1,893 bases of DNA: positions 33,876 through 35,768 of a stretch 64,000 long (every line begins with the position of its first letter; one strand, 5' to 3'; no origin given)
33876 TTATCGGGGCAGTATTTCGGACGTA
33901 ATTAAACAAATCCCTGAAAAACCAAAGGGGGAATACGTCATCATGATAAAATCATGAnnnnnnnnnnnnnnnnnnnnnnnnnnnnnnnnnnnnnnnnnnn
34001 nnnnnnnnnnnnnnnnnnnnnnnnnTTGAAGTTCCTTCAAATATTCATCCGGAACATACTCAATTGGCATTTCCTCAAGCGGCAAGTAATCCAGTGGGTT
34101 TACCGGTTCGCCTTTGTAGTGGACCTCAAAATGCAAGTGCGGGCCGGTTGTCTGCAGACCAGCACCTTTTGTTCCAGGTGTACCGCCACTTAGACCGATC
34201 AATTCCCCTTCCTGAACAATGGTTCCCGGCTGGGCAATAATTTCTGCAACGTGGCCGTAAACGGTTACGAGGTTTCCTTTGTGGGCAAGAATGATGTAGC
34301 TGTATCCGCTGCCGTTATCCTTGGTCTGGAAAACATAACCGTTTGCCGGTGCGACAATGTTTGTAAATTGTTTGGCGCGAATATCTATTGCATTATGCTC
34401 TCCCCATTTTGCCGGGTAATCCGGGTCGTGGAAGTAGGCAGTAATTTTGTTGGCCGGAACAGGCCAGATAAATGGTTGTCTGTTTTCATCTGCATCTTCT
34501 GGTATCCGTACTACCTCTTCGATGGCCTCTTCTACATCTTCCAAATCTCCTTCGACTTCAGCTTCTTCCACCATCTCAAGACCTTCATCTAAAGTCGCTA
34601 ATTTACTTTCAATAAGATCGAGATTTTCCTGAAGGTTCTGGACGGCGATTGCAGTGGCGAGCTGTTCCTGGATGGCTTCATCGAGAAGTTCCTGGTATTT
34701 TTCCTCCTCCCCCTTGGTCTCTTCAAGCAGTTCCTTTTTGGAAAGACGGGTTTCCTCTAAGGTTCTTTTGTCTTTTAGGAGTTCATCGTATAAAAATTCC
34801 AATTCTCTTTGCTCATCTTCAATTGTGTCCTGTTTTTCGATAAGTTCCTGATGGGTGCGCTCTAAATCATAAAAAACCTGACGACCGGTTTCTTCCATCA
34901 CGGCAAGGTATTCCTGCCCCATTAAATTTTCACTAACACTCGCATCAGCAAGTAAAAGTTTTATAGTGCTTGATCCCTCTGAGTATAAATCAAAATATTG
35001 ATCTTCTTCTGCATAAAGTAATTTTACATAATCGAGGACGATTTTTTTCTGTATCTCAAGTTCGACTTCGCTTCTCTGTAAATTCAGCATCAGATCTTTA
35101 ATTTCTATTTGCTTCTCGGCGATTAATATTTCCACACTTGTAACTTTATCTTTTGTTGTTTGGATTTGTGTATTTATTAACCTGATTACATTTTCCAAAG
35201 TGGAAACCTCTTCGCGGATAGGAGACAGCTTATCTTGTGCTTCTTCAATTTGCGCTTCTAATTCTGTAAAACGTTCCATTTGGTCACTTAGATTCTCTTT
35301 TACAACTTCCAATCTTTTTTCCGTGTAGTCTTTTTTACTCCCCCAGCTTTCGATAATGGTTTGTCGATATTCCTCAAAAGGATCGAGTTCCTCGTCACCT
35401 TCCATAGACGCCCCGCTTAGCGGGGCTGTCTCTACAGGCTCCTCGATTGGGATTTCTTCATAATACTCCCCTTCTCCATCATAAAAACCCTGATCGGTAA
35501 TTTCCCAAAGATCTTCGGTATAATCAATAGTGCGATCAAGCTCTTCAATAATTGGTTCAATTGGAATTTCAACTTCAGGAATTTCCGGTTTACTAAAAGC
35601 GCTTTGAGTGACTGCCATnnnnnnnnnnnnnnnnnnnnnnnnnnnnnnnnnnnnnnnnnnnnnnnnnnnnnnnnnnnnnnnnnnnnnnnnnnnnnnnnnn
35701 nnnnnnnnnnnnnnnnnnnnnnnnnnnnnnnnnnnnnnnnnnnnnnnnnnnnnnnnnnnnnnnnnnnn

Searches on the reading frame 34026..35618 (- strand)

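Call 31: search_protein_families(library=ncbifam, proteins=[window:34026-35618:-], max_evalue=1e-10)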
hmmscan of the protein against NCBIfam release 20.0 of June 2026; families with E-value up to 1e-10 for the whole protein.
window:34026-35618:- (531 aa): 5 families
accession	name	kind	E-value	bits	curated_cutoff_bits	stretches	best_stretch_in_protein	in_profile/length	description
NF052530.1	Heli_ShapePgp3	exception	4.8e-15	55.4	300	1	406-512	165-264/270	peptidoglycan metallopeptidase Pgp3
NF008652.0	PRK11649.1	equivalog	4.4e-14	52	341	1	407-510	312-408/439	murein DD-endopeptidase MepM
NF053825.1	PdgNdpepShyA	equivalog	4.3e-13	48.7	700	1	407-509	295-390/425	peptidoglycan DD-endopeptidase ShyA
NF041208.1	celldiv_DipM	equivalog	5.4e-12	45.6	740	1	408-512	319-417/419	cell division endopeptidase DipM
NF053738.1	S2SprSpoIIQBc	equivalog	7.6e-11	42.1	250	0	403-512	117-223/232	stage II sporulation protein SpoIIQ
